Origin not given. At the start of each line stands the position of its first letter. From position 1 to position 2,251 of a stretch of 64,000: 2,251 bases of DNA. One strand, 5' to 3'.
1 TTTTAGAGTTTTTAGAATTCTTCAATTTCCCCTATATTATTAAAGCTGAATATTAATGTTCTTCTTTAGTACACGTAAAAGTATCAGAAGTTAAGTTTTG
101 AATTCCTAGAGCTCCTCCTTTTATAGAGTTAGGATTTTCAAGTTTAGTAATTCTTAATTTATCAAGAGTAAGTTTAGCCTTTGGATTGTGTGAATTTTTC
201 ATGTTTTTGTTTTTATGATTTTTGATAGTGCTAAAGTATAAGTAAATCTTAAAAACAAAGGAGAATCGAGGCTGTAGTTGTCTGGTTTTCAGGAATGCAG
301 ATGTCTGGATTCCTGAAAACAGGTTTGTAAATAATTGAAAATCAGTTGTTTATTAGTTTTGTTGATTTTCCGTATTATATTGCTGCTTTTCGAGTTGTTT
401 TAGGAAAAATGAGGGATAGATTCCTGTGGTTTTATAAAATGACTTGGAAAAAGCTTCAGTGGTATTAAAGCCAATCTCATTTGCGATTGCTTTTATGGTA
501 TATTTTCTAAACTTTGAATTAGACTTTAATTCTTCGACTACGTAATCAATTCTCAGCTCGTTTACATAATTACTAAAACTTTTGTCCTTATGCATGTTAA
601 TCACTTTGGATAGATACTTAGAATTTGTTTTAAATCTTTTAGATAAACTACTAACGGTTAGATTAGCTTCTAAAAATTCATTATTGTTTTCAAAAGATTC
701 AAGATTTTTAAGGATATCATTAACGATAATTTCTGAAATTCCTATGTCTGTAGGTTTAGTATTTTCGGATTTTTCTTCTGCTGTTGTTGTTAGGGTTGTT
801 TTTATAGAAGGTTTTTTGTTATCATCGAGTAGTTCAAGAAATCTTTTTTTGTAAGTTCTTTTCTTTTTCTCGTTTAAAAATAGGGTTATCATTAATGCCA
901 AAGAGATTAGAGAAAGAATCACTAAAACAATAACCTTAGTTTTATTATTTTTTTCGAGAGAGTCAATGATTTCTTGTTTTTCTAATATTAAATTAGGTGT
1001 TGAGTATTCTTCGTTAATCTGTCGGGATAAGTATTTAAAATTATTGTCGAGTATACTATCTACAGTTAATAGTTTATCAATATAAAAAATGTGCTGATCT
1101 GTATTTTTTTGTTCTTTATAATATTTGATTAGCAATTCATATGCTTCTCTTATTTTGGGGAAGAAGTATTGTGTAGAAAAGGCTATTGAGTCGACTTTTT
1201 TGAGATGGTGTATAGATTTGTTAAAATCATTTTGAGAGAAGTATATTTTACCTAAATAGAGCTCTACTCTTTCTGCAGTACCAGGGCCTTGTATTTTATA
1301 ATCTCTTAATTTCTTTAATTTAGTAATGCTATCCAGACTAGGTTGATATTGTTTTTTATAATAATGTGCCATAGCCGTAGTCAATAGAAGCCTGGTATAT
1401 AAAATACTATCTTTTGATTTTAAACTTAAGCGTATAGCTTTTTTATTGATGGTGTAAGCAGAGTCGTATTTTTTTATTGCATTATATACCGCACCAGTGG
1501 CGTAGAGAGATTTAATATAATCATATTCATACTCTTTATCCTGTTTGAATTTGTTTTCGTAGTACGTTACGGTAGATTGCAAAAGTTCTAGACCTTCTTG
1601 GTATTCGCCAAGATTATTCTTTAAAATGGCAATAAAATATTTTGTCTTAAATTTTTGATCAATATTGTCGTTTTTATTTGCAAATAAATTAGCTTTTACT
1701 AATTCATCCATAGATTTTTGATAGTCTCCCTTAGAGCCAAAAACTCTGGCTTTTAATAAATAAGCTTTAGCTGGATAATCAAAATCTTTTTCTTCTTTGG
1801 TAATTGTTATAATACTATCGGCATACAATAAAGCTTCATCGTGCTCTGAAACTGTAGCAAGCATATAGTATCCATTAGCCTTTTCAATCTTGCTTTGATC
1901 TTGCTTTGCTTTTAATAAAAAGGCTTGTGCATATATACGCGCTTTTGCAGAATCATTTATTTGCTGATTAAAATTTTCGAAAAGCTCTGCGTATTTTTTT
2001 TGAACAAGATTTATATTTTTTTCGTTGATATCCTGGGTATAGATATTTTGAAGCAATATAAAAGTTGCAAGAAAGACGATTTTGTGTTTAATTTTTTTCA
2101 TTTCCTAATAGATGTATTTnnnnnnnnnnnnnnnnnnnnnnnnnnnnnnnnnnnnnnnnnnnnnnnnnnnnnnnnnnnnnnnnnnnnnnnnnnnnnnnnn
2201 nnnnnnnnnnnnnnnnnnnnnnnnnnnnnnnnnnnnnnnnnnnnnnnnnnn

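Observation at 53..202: Hidden 49-aa GG-leader precursor peptide missed by the ORF track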

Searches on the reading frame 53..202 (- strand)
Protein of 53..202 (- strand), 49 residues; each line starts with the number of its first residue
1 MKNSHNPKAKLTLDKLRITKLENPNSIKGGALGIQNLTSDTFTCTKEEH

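Call 4: search_protein_families(library=pfam, proteins=[window:53-202:-], max_evalue=0.01)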
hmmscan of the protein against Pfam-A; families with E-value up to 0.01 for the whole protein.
window:53-202:- (49 aa): 0 families

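Call 5: search_protein_families(library=ncbifam, proteins=[window:53-202:-], max_evalue=1)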
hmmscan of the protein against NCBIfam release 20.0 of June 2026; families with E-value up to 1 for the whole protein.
window:53-202:- (49 aa): 1 family
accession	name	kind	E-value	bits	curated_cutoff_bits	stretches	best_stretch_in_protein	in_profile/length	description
NF038153.1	lant_leader_L1a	domain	0.0087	16.2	22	1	1-22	1-22/32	class I lanthipeptide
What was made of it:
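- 53..202 (-): Precursor peptide gene (49 codons + stop). The leader is codons 1-30 (nt 113-202, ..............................). The core is codons 31-49 (nt 56-112, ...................). NF038153 scores 16.2 bits, below its cutoff (call 5).
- On NCBIfam NF038153 lant_leader_L1a: 16.2 bits, E 0.0087, over model positions 1-22 of 32 (call 5).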

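Call 7: find_encoding_contigs(protein=window:53-202:-, flank=10000, max_places=10)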
Protein window:53-202:- (49 aa): no gene with exactly this product is on record in the collection.

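Call 10: find_homologous_proteins(query=window:56-202:-, max_evalue=10)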
Query seq(49 aa) (49 aa): 3 proteins with E <= 10 among 3 candidates.
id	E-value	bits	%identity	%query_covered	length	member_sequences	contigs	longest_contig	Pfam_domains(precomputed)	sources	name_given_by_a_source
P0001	6.3e-25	102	100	100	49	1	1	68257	-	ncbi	-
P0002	6.4e-14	68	81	86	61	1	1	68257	-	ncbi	-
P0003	5.6e-6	43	63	88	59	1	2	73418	-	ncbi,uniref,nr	ncbi:hypothetical protein [Aquimarina mytili]|uniref:Uncharacterized protein n=1 Tax=Aquimarina myti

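Call 12: find_encoding_contigs(protein=P0002, flank=10000, max_places=10)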
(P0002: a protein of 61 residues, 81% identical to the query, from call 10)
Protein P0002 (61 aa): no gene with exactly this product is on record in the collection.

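Call 13: find_encoding_contigs(protein=P0003, flank=10000, max_places=10)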
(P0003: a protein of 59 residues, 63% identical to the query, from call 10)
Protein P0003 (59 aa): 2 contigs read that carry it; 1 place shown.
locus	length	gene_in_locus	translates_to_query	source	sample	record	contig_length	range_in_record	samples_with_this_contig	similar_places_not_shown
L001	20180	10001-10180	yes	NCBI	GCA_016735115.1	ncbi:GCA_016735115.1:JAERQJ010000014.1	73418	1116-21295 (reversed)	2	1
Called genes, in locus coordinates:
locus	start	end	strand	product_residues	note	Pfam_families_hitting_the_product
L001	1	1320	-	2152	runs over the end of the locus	PF00501:AMP-binding, PF00550:PP-binding, PF00668:Condensation, PF00501:AMP-binding, PF13193:AMP-binding_C (weak), PF00550:PP-binding, PF00668:Condensation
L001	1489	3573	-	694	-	PF00550:PP-binding, PF00668:Condensation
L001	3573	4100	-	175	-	PF02357:NusG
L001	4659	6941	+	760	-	PF04738:Lant_dehydr_N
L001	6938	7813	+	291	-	PF14028:Lant_dehydr_C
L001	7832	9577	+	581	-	PF12833:HTH_18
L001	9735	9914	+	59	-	-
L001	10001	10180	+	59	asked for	-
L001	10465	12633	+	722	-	PF02897:Peptidase_S9_N, PF00326:Peptidase_S9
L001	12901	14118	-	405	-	PF08245:Mur_ligase_M, PF02875:Mur_ligase_C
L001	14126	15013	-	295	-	-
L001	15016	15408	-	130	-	PF02472:ExbD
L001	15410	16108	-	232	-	PF01618:MotA_ExbB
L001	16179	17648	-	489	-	PF06450:NhaB, PF03600:CitMHS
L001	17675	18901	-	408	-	PF02812:ELFV_dehydrog_N, PF00208:ELFV_dehydrog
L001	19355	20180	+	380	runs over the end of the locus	PF02771:Acyl-CoA_dh_N, PF02770:Acyl-CoA_dh_M, PF00441:Acyl-CoA_dh_1, PF22924:ACOX_C_alpha1 (faint), PF08028:Acyl-CoA_dh_2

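Call 16: search_protein_families(library=pfam, proteins=[L001:9735-9914:+, L001:10465-12633:+], max_evalue=0.001)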
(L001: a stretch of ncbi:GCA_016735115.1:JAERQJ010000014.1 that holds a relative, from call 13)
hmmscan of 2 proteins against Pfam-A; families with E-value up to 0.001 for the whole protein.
L001:9735-9914:+ (59 aa): 0 families

L001:10465-12633:+ (722 aa): 2 families
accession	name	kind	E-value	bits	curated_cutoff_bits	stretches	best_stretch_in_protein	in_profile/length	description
PF00326.27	Peptidase_S9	-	5.9e-44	150.5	22.6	1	499-711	2-210/213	Prolyl oligopeptidase family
PF02897.21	Peptidase_S9_N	-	1.9e-33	116.3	24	1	30-430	8-402/414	Prolyl oligopeptidase, N-terminal beta-propeller domain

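Call 53: search_protein_families(library=ncbifam, proteins=[P0002, L001:9735-9914:+, L001:10001-10180:+], max_evalue=1)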
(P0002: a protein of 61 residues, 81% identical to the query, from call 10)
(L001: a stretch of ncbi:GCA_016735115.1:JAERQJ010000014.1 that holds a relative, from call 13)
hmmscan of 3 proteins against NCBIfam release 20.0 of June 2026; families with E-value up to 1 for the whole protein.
P0002 (61 aa): 1 family
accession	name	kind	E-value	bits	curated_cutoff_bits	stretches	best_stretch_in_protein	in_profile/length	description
NF038153.1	lant_leader_L1a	domain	0.0065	16.6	22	1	1-21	1-21/32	class I lanthipeptide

L001:9735-9914:+ (59 aa): 1 family
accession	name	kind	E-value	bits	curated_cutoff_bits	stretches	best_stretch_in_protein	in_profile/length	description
NF038153.1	lant_leader_L1a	domain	0.078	13.2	22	1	1-22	1-22/32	class I lanthipeptide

L001:10001-10180:+ (59 aa): 1 family
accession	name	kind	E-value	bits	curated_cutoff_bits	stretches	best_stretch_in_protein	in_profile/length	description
NF038153.1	lant_leader_L1a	domain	0.0085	16.2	22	1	1-23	1-23/32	class I lanthipeptide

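Call 63: list_cluster_members(proteins=[P0001, P0002, P0004])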
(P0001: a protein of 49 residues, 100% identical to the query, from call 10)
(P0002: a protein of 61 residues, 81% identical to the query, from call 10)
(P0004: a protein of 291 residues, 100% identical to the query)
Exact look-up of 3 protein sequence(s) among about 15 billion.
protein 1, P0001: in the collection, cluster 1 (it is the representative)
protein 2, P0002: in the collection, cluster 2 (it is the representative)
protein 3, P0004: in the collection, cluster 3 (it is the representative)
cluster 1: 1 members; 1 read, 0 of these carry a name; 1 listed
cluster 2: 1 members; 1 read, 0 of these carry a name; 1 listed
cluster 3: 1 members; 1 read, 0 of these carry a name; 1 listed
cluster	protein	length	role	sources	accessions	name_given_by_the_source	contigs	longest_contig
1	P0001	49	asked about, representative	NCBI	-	-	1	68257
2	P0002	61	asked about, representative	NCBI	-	-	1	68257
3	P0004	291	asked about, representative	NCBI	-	-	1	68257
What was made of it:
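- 53..202 (-): An identical product is called in a public collection (calls 10, 63).
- Checked: An identical 49-aa product (P0001) is already called on a 68,257-bp NCBI contig in the public protein collection, and the A. mytili orthologue is annotated 'hypothetical protein' (calls 10, 63).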

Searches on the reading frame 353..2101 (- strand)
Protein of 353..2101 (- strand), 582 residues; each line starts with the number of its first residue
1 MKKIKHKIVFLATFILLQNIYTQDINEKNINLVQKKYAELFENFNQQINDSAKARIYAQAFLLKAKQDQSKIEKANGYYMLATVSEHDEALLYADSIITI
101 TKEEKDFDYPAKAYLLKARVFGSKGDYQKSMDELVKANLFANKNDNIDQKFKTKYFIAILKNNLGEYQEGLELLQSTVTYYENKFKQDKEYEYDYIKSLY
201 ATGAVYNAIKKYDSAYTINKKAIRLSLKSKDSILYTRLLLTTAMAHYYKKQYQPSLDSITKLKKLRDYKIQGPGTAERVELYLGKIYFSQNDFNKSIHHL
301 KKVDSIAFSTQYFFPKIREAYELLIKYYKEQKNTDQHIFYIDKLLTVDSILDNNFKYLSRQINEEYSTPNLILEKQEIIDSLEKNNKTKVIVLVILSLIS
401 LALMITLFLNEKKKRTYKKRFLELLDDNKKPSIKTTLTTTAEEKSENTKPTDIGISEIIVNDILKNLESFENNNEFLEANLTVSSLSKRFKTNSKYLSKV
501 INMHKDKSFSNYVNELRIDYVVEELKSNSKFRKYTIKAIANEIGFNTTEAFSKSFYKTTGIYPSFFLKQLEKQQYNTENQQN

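Call 4: search_protein_families(library=pfam, proteins=[window:353-2101:-], max_evalue=0.01)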
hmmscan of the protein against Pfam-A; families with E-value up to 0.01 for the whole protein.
window:353-2101:- (582 aa): 6 families
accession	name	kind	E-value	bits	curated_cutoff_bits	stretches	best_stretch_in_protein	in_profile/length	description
PF12833.13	HTH_18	-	7e-12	45.9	33.6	1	486-568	1-79/80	Helix-turn-helix domain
PF13424.12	TPR_12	-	4.5e-07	30.4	30.1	0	202-257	9-66/77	Tetratricopeptide repeat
PF00515.34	TPR_1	-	0.00011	22.3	27.8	0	282-303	6-27/34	Tetratricopeptide repeat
PF07719.23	TPR_2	-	0.00027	21.3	27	0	282-302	6-26/34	Tetratricopeptide repeat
PF13181.12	TPR_8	-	0.00071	20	25.7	0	111-137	1-27/34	Tetratricopeptide repeat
PF12895.13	ANAPC3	-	0.0036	18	27.2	0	87-176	5-81/82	Anaphase-promoting complex, cyclosome, subunit 3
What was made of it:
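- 353..2101 (-): One-component membrane regulator of 582 aa. It has a signal-peptide-like N-terminus, a TPR domain (about 25-385), one transmembrane helix (about 388-410) followed by KKKR, and a C-terminal AraC-type HTH (486-568). Pfam HTH_18 and TPR hits (call 4).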

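Call 5: search_protein_families(library=ncbifam, proteins=[window:353-2101:-], max_evalue=1)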
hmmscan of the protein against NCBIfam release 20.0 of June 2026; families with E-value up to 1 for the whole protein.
window:353-2101:- (582 aa): 10 families
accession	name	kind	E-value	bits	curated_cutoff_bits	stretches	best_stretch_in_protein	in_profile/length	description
NF047788.1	TransRegPocR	equivalog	2e-05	24.1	500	1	461-573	189-294/296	transcriptional regulator PocR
NF007243.0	PRK09685.1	equivalog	0.00046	19.7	199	1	479-569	214-301/303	transcriptional regulator FeaR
NF006902.0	PRK09393.1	equivalog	0.0011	18.2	425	1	474-573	230-325/327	transcriptional regulator FtrA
NF007584.0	PRK10219.1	equivalog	0.0015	18.8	174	1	461-564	4-101/107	superoxide response transcriptional regulator SoxS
NF007860.0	PRK10572.1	equivalog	0.0019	17.1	208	1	477-574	196-289/292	arabinose operon transcriptional regulator AraC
NF012144.2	ramA_TF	equivalog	0.011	16.2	180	1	475-568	16-105/108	RamA family antibiotic efflux transcriptional regulator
NF049968.1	QhpR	equivalog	0.013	14.7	250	1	505-564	226-281/284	AraC-like transcriptional regulator QhpR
NF010026.0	PRK13501.1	equivalog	0.018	14.2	363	1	478-579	190-287/290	HTH-type transcriptional activator RhaR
NF050186.1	TransRegGliRPseudo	equivalog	0.024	14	570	1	488-566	260-333/338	AraC family transcriptional regulator GliR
NF007688.0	PRK10364.1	equivalog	0.15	10.8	479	1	372-419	179-226/460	two-component system sensor histidine kinase ZraS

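Call 9: find_encoding_contigs(protein=window:353-2101:-, flank=10000, max_places=10)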
Protein window:353-2101:- (582 aa): no gene with exactly this product is on record in the collection.

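Call 68: search_protein_representatives(protein=window:353-2101:-)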
Query: 582 residues. Proteins with E-value up to 0.001 (for the whole library): 16720; up to 1e-10: 3525; up to 1e-30: 1082. The best 150 are listed.
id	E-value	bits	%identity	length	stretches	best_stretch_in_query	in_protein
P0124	1.6e-196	670.7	60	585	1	5-575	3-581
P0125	5.6e-159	546.9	50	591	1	12-574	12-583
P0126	2.5e-144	498.5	49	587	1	18-574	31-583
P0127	1.4e-136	472.9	47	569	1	10-574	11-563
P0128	3.8e-132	458.3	45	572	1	5-573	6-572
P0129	2.3e-121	422.7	40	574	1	7-572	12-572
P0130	1.4e-120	420.2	42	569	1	18-573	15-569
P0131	4.3e-111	388.9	44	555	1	53-572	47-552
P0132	4.5e-111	388.8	45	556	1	8-569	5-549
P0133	1.4e-106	374.0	39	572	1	9-573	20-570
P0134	1.2e-102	361.1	41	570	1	10-574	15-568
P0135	1.0e-101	357.9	39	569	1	7-573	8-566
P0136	1.4e-101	357.4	40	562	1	31-572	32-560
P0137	2.7e-101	356.6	41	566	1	12-574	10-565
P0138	5.0e-101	355.7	37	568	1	32-573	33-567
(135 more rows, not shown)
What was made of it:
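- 353..2101 (-): The family has 1082 50%-identity representatives at E<=1e-30 (call 68).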

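Call 71: find_related_loci(query=A3, collection=metagenome_contigs, flank=8000)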
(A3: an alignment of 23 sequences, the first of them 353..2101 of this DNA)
Query A3 (582 aa) in metagenome_contigs; peptide patterns used: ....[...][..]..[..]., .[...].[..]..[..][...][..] (x = any residue, [..] = any of these).
600 stretches matched a pattern (row limit reached: there are more); 506 encode a relative of the query (tblastn E <= 1e-3); the best 80 are kept; 80 distinct loci.
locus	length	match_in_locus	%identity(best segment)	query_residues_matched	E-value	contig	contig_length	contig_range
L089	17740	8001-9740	59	1-574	0e+0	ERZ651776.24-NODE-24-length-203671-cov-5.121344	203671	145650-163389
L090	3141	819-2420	39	32-573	3e-106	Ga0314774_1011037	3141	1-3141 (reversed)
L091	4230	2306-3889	39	32-572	3e-100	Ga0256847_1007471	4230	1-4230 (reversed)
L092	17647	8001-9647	36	10-570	1e-93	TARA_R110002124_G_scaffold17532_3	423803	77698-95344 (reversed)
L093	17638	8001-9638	37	29-574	4e-92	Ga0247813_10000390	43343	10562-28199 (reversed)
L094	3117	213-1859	36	10-570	2e-94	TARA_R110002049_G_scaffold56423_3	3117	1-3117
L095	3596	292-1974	37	7-573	5e-92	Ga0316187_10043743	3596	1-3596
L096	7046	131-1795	36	4-573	3e-88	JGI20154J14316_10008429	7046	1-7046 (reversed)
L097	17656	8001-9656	37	8-573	4e-88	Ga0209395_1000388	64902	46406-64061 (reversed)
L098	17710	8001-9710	36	8-571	2e-87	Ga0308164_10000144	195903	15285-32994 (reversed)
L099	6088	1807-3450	36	10-571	3e-87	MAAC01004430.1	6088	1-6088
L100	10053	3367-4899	36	50-573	7e-87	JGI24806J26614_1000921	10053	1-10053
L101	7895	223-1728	38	59-573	2e-85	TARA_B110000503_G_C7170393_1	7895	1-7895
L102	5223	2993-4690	34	5-577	4e-85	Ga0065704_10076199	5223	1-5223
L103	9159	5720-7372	36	4-571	5e-85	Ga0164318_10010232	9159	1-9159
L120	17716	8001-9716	33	1-573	2e-78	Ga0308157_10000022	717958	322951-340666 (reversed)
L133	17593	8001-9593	34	39-574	1e-72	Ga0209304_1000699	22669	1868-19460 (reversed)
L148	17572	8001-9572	33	50-571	1e-67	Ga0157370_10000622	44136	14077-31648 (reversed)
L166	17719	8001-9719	34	1-573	3e-79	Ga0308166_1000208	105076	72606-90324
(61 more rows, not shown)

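Call 85: search_protein_families(library=pfam, proteins=[L093:9952-11655:+, L120:10023-12260:+, L166:10174-12408:+, L148:11683-13371:+, L133:9907-12108:+, L089:10710-12869:+], max_evalue=0.00001)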
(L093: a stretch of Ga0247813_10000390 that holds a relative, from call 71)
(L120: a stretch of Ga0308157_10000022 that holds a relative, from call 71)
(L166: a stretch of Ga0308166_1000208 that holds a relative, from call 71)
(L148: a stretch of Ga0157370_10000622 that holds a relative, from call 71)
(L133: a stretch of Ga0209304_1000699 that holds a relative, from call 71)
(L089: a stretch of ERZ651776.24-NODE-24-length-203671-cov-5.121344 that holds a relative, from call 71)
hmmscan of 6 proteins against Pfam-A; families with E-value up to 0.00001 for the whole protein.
L093:9952-11655:+ (567 aa): 1 family
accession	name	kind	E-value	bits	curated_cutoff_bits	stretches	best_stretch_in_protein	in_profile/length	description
PF00082.27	Peptidase_S8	-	1.6e-48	166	21.8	1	308-521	47-273/288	Subtilase family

L120:10023-12260:+ (745 aa): 2 families
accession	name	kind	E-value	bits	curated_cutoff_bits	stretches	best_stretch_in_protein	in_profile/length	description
PF02129.25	Peptidase_S15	-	2.7e-38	132.6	23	1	240-473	34-261/262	X-Pro dipeptidyl-peptidase (S15 family)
PF08530.16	PepX_C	-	3.3e-09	37.4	22.5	1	521-714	9-191/217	X-Pro dipeptidyl-peptidase C-terminal non-catalytic domain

L166:10174-12408:+ (744 aa): 2 families
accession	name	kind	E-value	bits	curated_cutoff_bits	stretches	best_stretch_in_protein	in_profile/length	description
PF02129.25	Peptidase_S15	-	3.9e-41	141.9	23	1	235-472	23-261/262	X-Pro dipeptidyl-peptidase (S15 family)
PF08530.16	PepX_C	-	4.3e-12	46.8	22.5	1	521-711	10-190/217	X-Pro dipeptidyl-peptidase C-terminal non-catalytic domain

L148:11683-13371:+ (562 aa): 1 family
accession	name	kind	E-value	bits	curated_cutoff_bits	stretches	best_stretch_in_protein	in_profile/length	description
PF00082.27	Peptidase_S8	-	7.9e-48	163.7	21.8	1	72-520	2-273/288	Subtilase family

L133:9907-12108:+ (733 aa): 2 families
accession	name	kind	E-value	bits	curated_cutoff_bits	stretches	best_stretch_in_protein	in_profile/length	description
PF00326.27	Peptidase_S9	-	6.7e-42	143.8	22.6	1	519-725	8-211/213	Prolyl oligopeptidase family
PF02897.21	Peptidase_S9_N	-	2.4e-28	99.5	24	1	40-444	9-405/414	Prolyl oligopeptidase, N-terminal beta-propeller domain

L089:10710-12869:+ (719 aa): 2 families
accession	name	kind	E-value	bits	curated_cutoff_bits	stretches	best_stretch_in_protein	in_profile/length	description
PF00326.27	Peptidase_S9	-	4.8e-45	154.1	22.6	1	504-713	5-211/213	Prolyl oligopeptidase family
PF02897.21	Peptidase_S9_N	-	4.7e-39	134.8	24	1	32-414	9-385/414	Prolyl oligopeptidase, N-terminal beta-propeller domain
